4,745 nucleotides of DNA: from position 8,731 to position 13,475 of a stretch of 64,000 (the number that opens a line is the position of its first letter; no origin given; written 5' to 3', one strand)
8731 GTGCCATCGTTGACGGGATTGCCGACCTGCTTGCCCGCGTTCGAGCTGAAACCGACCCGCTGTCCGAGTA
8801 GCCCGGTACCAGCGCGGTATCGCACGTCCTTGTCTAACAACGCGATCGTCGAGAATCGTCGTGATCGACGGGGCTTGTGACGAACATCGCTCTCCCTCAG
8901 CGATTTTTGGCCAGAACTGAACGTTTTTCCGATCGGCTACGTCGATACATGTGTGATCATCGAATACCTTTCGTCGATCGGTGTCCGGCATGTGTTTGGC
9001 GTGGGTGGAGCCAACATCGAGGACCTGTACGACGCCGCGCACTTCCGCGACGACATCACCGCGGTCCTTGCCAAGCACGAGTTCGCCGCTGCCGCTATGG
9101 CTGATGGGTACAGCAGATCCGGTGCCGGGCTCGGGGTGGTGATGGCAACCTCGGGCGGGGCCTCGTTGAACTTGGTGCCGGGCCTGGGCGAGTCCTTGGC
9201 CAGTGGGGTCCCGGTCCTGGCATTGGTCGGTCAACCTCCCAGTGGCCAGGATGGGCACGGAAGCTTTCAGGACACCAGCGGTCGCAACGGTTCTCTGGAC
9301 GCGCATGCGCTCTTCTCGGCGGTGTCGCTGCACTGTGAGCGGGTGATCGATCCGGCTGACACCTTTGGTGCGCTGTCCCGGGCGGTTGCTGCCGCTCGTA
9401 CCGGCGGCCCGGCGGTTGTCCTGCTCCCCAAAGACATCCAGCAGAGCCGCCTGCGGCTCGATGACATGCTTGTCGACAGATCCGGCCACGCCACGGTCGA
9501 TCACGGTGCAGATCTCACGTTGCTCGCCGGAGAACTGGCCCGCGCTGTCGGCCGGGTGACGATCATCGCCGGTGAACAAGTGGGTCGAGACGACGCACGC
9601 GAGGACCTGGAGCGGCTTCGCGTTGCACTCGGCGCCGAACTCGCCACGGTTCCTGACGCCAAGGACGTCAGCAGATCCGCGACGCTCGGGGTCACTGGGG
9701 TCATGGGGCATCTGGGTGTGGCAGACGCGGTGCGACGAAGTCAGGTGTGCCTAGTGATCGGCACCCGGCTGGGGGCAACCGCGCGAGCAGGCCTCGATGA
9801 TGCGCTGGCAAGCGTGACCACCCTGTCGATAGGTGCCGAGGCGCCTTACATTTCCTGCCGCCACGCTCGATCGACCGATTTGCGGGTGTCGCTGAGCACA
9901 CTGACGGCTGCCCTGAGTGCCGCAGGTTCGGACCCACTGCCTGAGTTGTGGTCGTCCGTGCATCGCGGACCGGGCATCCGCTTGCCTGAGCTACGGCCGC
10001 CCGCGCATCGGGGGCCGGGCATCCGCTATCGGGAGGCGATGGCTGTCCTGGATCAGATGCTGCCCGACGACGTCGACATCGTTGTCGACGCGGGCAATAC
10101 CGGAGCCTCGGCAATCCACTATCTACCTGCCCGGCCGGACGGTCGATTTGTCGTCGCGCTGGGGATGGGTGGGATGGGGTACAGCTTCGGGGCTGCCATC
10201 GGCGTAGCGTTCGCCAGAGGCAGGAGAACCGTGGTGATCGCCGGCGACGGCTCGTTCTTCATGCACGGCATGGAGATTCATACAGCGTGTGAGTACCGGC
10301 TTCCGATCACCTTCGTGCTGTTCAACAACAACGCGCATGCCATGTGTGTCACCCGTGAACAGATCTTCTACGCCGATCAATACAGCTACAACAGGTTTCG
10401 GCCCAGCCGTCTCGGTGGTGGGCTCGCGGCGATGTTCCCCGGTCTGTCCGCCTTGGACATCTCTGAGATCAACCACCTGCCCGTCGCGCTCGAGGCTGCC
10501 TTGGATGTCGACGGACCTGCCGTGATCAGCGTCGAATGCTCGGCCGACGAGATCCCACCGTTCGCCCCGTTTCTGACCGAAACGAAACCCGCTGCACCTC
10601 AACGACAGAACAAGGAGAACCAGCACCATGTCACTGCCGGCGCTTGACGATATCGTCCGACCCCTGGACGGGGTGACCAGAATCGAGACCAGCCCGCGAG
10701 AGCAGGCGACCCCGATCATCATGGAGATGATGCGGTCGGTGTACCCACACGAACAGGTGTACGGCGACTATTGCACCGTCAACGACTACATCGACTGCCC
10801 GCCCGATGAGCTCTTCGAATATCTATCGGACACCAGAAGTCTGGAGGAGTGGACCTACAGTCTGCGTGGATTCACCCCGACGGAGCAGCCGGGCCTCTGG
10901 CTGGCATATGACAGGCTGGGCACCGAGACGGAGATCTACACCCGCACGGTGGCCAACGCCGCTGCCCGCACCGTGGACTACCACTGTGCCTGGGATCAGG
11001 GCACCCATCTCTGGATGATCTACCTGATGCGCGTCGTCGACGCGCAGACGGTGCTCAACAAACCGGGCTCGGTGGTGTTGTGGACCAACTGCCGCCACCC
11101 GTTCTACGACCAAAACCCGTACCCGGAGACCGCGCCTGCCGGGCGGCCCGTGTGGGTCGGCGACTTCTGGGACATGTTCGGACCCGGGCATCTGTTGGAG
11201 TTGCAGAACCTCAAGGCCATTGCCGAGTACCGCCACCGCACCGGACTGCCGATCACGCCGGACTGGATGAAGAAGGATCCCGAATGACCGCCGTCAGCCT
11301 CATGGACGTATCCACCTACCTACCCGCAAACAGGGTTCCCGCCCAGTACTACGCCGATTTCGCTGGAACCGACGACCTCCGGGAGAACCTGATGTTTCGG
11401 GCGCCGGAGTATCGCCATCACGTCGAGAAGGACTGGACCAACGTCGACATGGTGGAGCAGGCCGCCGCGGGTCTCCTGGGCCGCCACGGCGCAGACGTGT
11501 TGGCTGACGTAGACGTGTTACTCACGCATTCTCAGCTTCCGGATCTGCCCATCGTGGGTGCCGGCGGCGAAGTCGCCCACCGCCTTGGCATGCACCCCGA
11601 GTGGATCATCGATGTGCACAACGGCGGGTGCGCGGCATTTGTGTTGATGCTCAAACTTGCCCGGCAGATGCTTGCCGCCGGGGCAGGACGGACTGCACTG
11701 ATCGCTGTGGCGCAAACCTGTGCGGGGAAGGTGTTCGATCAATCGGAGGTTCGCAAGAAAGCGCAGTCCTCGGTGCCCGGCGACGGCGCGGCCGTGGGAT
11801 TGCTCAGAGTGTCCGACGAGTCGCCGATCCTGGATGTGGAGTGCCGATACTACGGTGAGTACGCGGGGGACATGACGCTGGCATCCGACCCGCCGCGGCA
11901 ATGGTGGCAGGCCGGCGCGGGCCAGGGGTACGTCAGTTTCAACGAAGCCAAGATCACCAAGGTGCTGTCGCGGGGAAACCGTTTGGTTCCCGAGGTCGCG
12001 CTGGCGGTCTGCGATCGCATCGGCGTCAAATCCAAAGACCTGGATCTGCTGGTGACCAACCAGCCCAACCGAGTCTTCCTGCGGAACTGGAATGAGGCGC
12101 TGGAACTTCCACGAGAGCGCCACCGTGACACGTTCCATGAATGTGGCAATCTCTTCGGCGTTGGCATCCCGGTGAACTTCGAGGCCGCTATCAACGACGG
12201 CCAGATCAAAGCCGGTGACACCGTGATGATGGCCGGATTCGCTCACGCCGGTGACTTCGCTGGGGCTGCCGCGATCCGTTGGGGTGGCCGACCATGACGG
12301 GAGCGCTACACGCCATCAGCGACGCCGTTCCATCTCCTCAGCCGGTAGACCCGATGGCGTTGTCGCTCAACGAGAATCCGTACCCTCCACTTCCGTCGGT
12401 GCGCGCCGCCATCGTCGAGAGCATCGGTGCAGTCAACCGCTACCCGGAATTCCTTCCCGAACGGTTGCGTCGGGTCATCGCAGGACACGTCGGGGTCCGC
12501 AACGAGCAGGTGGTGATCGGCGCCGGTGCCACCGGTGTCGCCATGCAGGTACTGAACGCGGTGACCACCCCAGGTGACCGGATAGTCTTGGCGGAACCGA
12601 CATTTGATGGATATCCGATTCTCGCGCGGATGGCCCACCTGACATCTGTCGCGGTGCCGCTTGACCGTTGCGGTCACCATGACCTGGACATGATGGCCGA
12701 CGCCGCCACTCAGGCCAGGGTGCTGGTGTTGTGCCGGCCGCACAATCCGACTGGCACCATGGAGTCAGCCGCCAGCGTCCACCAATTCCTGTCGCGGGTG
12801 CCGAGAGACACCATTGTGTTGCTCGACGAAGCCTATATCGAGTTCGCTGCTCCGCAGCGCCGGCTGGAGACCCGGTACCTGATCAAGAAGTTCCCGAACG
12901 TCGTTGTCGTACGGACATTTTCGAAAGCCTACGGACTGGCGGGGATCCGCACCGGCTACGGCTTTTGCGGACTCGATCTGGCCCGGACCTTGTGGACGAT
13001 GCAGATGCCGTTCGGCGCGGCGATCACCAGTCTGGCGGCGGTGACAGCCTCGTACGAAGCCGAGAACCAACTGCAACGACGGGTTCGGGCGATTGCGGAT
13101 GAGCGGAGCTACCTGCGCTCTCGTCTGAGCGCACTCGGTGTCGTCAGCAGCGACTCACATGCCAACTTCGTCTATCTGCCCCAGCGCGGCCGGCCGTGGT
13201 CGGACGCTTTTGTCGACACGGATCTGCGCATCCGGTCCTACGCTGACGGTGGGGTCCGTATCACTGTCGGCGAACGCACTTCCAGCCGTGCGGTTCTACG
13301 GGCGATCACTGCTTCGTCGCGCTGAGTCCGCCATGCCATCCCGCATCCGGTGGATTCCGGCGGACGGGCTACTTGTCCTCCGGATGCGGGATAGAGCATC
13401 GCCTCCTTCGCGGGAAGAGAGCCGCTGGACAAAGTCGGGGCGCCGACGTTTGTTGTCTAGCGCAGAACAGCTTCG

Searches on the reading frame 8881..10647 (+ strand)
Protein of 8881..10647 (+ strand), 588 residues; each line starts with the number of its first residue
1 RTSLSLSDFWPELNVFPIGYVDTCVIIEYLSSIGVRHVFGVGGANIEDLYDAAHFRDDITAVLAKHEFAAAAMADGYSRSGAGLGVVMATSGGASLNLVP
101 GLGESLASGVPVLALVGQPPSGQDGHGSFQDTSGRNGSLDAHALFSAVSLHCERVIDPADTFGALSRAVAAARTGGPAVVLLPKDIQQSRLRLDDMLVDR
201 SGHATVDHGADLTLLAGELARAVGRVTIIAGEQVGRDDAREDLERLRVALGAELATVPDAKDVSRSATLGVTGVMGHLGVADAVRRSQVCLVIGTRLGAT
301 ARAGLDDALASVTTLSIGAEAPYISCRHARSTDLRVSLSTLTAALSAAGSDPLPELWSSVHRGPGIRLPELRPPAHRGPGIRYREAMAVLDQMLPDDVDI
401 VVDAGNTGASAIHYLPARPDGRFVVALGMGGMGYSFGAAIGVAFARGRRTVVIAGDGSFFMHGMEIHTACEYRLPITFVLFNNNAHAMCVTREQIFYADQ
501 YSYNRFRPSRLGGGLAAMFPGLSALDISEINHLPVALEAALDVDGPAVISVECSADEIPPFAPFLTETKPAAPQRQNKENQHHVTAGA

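Call 38: search_protein_families(library=pfam, proteins=[window:8881-10647:+], max_evalue=0.001)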
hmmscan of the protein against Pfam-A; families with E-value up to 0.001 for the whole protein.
window:8881-10647:+ (588 aa): 3 families
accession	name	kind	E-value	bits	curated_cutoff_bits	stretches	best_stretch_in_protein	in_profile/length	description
PF02775.26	TPP_enzyme_C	-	7.1e-31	107.5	21.9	1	403-551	1-151/151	Thiamine pyrophosphate enzyme, C-terminal TPP binding domain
PF02776.23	TPP_enzyme_N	-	6.3e-29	100.6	26.8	1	25-131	6-112/119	Thiamine pyrophosphate enzyme, N-terminal TPP binding domain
PF00205.28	TPP_enzyme_M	-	1.1e-07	32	30.4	1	225-307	13-98/137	Thiamine pyrophosphate enzyme, central domain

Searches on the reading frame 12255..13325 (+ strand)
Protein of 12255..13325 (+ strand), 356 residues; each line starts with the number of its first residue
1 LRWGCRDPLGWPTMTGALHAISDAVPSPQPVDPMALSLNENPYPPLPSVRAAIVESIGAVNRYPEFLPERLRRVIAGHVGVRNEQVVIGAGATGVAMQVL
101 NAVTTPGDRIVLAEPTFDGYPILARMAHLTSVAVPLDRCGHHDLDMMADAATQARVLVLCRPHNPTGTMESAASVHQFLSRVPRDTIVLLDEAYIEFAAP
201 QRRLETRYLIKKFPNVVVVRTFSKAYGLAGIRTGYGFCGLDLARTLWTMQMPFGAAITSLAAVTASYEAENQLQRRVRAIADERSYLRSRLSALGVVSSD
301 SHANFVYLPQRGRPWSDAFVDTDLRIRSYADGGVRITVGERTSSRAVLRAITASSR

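Call 98: search_protein_families(library=pfam, proteins=[window:12255-13325:+], max_evalue=0.001)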
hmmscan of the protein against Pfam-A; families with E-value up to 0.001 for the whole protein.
window:12255-13325:+ (356 aa): 1 family
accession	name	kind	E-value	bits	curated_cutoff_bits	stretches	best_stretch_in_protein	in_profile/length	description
PF00155.27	Aminotran_1_2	-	3.2e-44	152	19.7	1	32-310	2-309/361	Aminotransferase class I and II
